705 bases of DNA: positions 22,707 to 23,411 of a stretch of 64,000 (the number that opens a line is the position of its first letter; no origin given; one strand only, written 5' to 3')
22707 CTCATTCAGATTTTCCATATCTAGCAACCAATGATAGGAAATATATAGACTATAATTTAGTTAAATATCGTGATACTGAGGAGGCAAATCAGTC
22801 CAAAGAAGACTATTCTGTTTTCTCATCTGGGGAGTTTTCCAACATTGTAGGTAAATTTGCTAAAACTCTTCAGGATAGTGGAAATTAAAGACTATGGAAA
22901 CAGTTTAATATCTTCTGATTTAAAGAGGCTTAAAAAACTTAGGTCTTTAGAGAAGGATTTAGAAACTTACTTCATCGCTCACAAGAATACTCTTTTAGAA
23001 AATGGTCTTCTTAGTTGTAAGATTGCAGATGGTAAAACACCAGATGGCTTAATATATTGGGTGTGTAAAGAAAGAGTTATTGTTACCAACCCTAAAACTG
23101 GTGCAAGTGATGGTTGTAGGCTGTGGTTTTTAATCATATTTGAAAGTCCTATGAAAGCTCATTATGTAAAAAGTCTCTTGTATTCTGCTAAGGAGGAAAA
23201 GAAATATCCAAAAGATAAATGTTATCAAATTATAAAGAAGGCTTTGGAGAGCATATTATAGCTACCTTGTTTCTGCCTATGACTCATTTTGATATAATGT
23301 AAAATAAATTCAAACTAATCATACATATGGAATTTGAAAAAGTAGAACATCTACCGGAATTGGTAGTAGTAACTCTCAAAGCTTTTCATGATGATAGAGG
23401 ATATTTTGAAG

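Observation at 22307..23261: A Panacea-domain putative toxin-antitoxin pair sits inside the dTDP-rhamnose operon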

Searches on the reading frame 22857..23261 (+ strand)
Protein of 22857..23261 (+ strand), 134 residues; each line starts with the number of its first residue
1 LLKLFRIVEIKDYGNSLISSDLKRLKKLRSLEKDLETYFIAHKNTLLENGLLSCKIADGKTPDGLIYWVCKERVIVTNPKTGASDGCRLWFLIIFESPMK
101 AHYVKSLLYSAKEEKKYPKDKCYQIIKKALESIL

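Call 3: search_protein_families(library=pfam, proteins=[window:22857-23261:+], max_evalue=1)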
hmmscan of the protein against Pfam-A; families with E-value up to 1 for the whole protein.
window:22857-23261:+ (134 aa): 1 family
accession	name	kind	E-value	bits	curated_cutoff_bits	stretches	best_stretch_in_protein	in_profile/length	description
PF08321.18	PPP5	-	0.05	14.2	23.5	1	96-131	48-83/93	PPP5 TPR repeat region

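Call 4: search_protein_families(library=ncbifam, proteins=[window:22857-23261:+], max_evalue=1)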
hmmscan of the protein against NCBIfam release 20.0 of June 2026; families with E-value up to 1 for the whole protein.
window:22857-23261:+ (134 aa): 0 families

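Call 5: search_protein_families(library=padloc, proteins=[window:22857-23261:+], max_evalue=1)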
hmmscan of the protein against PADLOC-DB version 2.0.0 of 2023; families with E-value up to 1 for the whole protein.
window:22857-23261:+ (134 aa): 0 families

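Call 6: find_homologous_proteins(query=window:22857-23261:+, max_evalue=0.01)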
Query window:22857-23261:+ (134 aa): 8 proteins with E <= 0.01 among 35 candidates.
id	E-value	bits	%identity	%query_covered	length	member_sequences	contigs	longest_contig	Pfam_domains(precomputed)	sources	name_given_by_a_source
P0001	4.1e-77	274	97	95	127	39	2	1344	-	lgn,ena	-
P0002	1.8e-52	195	66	93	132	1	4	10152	-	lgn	-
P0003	3.4e-50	187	63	93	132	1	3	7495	-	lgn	-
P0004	7.8e-32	128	55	94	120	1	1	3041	-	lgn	-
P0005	1.2e-31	127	53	95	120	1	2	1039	-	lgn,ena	-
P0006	4.2e-31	125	52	93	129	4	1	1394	-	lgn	-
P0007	4.3e-31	125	55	94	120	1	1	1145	-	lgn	-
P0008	3.6e-27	113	49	95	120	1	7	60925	-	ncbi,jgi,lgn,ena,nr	ncbi:hypothetical protein KKC08_00665 [Patescibacteria group bacterium]|nr:hypothetical protein [Pat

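Call 7: search_solved_structures(query=window:22857-23261:+, max_evalue=10, show_alignments=2)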
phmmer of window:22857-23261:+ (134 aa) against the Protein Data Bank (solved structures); distinct sequences matched with E-value up to 10: 1.
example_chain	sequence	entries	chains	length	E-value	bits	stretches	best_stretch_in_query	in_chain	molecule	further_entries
3cx6_B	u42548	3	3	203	0.94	12.6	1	60-101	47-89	Rho guanine nucleotide exchange factor 11 | Glutamate Transporter Associated Protein 48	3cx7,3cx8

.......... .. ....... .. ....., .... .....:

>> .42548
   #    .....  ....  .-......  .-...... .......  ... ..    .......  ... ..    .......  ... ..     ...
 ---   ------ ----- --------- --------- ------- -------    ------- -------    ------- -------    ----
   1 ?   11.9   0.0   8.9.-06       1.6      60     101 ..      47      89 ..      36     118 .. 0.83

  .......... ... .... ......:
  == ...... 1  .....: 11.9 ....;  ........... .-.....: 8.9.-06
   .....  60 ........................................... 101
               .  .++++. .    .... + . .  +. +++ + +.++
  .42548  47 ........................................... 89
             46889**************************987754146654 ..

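Call 8: search_protein_families(library=phrogs, proteins=[window:22857-23261:+], max_evalue=1)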
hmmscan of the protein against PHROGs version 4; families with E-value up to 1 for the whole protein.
window:22857-23261:+ (134 aa): 2 families
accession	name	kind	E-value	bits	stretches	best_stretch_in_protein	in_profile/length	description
phrog_9556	-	DNA, RNA and nucleotide metabolism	0.011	15.7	1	20-58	373-412/441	DNA polymerase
phrog_23396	-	unknown function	0.019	15.9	1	1-57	1-57/179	-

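Call 15: find_encoding_contigs(protein=P0008, flank=6000, max_places=4)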
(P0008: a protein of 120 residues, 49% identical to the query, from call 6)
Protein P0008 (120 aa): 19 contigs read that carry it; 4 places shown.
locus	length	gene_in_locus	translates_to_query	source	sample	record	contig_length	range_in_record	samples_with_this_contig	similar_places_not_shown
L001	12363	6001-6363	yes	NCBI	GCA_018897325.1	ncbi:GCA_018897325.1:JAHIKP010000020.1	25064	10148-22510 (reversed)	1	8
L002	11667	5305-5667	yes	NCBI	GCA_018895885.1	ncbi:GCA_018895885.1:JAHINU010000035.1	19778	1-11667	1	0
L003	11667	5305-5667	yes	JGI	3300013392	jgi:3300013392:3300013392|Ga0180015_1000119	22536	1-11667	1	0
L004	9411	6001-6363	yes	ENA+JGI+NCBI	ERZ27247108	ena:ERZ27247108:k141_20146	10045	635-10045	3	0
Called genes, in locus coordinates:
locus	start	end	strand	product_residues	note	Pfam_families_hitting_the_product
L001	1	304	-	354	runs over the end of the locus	PF04055:Radical_SAM, PF13353:Fer4_12, PF13186:SPASM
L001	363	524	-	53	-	-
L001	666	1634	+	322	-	-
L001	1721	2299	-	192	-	PF13302:Acetyltransf_3, PF13420:Acetyltransf_4, PF00583:Acetyltransf_1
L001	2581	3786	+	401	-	-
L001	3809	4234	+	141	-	-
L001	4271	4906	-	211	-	-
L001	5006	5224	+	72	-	PF12844:HTH_19, PF13560:HTH_31, PF13413:HTH_25 (weak), PF13443:HTH_26 (weak), PF01381:HTH_3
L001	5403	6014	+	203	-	PF13274:SocA_Panacea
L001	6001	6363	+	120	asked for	-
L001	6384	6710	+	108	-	-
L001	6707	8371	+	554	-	PF00239:Resolvase, PF07508:Recombinase (faint), PF13408:Zn_ribbon_recom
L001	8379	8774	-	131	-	-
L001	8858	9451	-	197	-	-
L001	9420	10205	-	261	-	-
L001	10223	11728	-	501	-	PF13676:TIR_2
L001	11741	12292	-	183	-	-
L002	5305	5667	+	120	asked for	-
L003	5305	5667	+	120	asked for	-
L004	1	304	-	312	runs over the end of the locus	?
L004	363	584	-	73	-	-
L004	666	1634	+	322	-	-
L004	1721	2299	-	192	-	PF13302:Acetyltransf_3, PF13420:Acetyltransf_4, PF00583:Acetyltransf_1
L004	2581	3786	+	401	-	-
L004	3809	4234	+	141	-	-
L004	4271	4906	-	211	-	-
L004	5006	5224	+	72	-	PF12844:HTH_19, PF13560:HTH_31, PF13413:HTH_25 (weak), PF13443:HTH_26 (weak), PF01381:HTH_3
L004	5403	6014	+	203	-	PF13274:SocA_Panacea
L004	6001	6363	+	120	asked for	-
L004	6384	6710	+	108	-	-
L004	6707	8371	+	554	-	PF00239:Resolvase, PF07508:Recombinase (faint), PF13408:Zn_ribbon_recom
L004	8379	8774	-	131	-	-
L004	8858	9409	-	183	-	?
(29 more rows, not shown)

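Call 16: find_encoding_contigs(protein=P0002, flank=6000, max_places=3)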
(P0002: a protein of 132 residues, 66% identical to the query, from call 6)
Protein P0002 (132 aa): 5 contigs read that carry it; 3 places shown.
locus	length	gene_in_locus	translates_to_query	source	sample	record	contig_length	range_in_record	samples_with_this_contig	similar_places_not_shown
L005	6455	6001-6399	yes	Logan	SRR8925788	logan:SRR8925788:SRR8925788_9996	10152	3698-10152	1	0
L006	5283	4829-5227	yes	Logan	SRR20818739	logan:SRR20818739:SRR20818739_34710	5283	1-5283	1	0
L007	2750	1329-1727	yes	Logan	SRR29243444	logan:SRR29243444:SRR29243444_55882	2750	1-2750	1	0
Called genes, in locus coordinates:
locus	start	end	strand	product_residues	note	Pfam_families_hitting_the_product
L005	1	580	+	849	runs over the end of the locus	PF00534:Glycos_transf_1, PF13692:Glyco_trans_1_4, PF00535:Glycos_transf_2, PF10111:Glyco_tranf_2_2 (weak), PF13641:Glyco_tranf_2_3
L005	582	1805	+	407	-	PF00070:Pyr_redox (faint), PF12831:FAD_oxidored (weak), PF13450:NAD_binding_8, PF03275:GLF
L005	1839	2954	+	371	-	PF02350:Epimerase_2, PF13439:Glyco_transf_4 (weak), PF13579:Glyco_trans_4_4 (weak)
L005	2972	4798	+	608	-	-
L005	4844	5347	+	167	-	PF01230:HIT (weak)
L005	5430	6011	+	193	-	PF13274:SocA_Panacea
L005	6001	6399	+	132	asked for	-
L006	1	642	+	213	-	?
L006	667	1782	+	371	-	PF02350:Epimerase_2, PF13439:Glyco_transf_4 (weak), PF13579:Glyco_trans_4_4 (weak)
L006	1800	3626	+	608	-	-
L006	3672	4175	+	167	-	PF01230:HIT (weak)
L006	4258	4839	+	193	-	PF13274:SocA_Panacea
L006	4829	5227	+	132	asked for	-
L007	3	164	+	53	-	?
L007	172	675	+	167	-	PF01230:HIT (weak)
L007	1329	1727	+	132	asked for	-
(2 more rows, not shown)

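Call 17: find_encoding_contigs(protein=P0003, flank=6000, max_places=3)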
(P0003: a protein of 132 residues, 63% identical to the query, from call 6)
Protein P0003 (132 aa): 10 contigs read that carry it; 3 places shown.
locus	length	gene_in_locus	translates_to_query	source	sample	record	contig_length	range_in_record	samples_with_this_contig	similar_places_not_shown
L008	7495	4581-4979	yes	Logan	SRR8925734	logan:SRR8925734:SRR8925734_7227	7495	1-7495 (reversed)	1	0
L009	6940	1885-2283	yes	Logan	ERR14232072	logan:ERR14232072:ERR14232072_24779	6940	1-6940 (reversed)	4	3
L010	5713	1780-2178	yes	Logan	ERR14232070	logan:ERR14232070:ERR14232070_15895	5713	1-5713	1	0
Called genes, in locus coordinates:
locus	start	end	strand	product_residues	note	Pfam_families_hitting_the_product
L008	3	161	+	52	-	?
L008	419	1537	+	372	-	PF02350:Epimerase_2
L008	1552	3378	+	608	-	-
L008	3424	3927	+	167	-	PF01230:HIT (faint)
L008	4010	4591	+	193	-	PF13274:SocA_Panacea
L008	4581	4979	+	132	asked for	-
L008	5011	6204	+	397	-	PF00534:Glycos_transf_1, PF13692:Glyco_trans_1_4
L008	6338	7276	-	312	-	-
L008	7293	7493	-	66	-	?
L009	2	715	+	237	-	?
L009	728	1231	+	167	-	PF01230:HIT (faint)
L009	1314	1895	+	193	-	PF13274:SocA_Panacea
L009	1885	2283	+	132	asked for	-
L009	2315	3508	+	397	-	PF00534:Glycos_transf_1, PF13692:Glyco_trans_1_4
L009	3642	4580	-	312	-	-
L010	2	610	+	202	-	?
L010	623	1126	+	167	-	PF01230:HIT (faint)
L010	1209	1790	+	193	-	PF13274:SocA_Panacea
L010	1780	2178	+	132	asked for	-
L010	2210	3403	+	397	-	PF00534:Glycos_transf_1, PF13692:Glyco_trans_1_4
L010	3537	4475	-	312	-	-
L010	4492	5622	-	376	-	PF01551:Peptidase_M23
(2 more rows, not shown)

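Call 18: find_encoding_contigs(protein=P0004, flank=6000, max_places=3)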
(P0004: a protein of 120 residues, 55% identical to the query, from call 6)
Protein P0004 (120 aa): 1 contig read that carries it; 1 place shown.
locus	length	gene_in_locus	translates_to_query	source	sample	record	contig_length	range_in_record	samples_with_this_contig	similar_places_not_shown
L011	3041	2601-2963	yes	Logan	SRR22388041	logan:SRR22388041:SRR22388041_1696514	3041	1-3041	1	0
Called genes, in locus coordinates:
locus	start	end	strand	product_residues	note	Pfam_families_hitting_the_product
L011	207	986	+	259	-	-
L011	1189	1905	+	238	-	-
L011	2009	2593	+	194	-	PF13274:SocA_Panacea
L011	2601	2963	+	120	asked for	-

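Call 24: predict_structure(alignment_id=A2)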
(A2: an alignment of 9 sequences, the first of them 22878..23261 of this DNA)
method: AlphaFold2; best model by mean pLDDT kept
length: 127 residues; sequences in the alignment: 9
mean_pLDDT: 92.3   pTM: 0.84
mean pLDDT of the five models: 92.3, 76.2, 73.1, 54.2, 51.0
residues with pLDDT >= 90: 105; 70-90: 22; 50-70: 0; < 50: 0
segments of 3 or more residues with pLDDT < 50: none
pLDDT, mean of each block of 10 residues (from residue 1): 86 93 94 95 94 91 95 90 94 93 94 93 84
secondary structure, 60 per line:
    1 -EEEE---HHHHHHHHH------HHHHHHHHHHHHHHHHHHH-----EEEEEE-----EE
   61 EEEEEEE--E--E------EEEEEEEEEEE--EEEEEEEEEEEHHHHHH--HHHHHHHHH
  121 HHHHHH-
elements in order: E2-5 H9-17 H24-42 E48-53 E59-67 E80-90 E93-103 H104-109 H112-126

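Call 27: search_protein_representatives(alignment_id=A2)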
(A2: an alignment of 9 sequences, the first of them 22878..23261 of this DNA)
Query: 9 sequences, 128 profile positions. Proteins with E-value up to 0.001 (for the whole library): 41; up to 1e-10: 17; up to 1e-30: 4. The best 41 are listed.
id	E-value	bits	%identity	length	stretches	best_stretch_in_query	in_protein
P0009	6.5e-47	175.1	-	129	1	1-126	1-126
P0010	7.0e-41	155.6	-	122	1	1-127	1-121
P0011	1.3e-38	148.3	-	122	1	1-127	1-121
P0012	5.9e-33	130.0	-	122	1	2-126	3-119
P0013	1.2e-30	122.5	-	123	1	3-126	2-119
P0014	1.5e-24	102.8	-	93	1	33-126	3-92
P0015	1.5e-15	73.7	-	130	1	3-124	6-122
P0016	2.1e-15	73.2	-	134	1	6-125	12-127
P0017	3.2e-15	72.6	-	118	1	9-126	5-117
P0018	6.8e-15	71.5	-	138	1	4-123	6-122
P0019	3.9e-13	65.9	-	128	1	3-125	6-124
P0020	6.7e-13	65.1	-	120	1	10-124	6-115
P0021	2.1e-12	63.5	-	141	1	3-122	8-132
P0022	2.3e-12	63.4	-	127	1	1-124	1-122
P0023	9.6e-12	61.4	-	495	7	73-113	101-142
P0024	2.8e-11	59.9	-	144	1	1-110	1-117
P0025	8.3e-11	58.3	-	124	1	4-124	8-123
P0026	1.1e-09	54.7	-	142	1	6-109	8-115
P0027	1.3e-09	54.5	-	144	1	6-111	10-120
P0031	6.4e-08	49.0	-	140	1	6-109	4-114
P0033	9.8e-08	48.4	-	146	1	9-110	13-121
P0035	8.7e-07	45.3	-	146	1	3-107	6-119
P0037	1.6e-06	44.5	-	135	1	4-113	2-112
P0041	4.5e-06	43.0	-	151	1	7-113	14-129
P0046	6.0e-05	39.4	-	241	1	7-108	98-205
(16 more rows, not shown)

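Call 29: search_protein_families(library=pfam, alignment_id=A3, max_evalue=1)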
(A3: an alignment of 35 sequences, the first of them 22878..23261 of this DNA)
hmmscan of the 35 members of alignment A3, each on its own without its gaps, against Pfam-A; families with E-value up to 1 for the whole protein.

A. member 1, window:22878-23261:+ (127 aa): 1 family
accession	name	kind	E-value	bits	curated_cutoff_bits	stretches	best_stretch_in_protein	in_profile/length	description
PF08321.18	PPP5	-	0.046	14.3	23.5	1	89-124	48-83/93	PPP5 TPR repeat region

B. families by the number of members that match (of 35 scanned): 18 families
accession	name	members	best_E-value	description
PF04726.19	Microvir_J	2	0.01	Microvirus J protein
PF17618.7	SL4P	1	0.0088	Uncharacterized Strongylid L4 protein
PF05190.23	MutS_IV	1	0.025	MutS family domain IV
PF14892.11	PIRC1_2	1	0.042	Piercer of microtubule wall 1/2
PF07461.18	NADase_NGA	1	0.043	NAD glycohydrolase catalytic domain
PF08321.18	PPP5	1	0.046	PPP5 TPR repeat region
PF07921.17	Fibritin_C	1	0.065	Fibritin C-terminal region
PF12574.13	120_Rick_ant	1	0.068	120 KDa Rickettsia surface antigen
PF19648.5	DUF6151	1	0.072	Family of unknown function (DUF6151)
PF08669.17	GCV_T_C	1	0.073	Glycine cleavage T-protein C-terminal barrel domain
PF11834.13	KHA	1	0.075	KHA, dimerisation domain of potassium ion channel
PF17251.8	Pom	1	0.075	Protochlamydia outer membrane protein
PF00403.32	HMA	1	0.09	Heavy-metal-associated domain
PF08926.16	DUF1908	1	0.1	Domain of unknown function (DUF1908)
PF13749.12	HATPase_c_4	1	0.11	Putative ATP-dependent DNA helicase recG C-terminal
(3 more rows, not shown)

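Call 31: search_solved_structures(query=A3, max_evalue=10, show_alignments=3)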
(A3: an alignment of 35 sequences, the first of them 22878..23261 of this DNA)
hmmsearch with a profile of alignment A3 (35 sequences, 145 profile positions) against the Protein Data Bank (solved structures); distinct sequences matched with E-value up to 10: 11.
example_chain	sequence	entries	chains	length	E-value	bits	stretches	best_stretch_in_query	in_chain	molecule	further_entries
3bc9_A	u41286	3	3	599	0.12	15.4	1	27-107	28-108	Alpha amylase, catalytic region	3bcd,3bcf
9s3l_A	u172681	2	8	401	0.28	14.2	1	16-41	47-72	Phenylacetate-CoA ligase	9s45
3kho_B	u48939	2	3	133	0.34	13.9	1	48-93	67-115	B-cell antigen receptor complex-associated protein beta chain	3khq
7vd5_Q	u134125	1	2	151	0.37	13.8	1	93-142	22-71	Extrinsic protein in photosystem II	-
6j3y_Q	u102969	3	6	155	0.4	13.7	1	93-142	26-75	Extrinsic protein in photosystem II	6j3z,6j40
6vsx_A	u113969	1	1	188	0.76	12.8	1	27-119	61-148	DNA helicase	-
2kc8_A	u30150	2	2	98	0.83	12.7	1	51-102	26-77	Toxin relE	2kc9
8e4c_D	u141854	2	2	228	0.95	12.5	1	49-93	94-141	B-cell antigen receptor complex-associated protein beta chain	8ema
5ja9_C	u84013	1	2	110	0.98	12.4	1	74-124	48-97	Toxin HigB-2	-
5ja8_A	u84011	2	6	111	0.99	12.4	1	74-124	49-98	Toxin HigB-2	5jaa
4fxe_D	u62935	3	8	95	1.1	12.3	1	51-102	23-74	mRNA interferase RelE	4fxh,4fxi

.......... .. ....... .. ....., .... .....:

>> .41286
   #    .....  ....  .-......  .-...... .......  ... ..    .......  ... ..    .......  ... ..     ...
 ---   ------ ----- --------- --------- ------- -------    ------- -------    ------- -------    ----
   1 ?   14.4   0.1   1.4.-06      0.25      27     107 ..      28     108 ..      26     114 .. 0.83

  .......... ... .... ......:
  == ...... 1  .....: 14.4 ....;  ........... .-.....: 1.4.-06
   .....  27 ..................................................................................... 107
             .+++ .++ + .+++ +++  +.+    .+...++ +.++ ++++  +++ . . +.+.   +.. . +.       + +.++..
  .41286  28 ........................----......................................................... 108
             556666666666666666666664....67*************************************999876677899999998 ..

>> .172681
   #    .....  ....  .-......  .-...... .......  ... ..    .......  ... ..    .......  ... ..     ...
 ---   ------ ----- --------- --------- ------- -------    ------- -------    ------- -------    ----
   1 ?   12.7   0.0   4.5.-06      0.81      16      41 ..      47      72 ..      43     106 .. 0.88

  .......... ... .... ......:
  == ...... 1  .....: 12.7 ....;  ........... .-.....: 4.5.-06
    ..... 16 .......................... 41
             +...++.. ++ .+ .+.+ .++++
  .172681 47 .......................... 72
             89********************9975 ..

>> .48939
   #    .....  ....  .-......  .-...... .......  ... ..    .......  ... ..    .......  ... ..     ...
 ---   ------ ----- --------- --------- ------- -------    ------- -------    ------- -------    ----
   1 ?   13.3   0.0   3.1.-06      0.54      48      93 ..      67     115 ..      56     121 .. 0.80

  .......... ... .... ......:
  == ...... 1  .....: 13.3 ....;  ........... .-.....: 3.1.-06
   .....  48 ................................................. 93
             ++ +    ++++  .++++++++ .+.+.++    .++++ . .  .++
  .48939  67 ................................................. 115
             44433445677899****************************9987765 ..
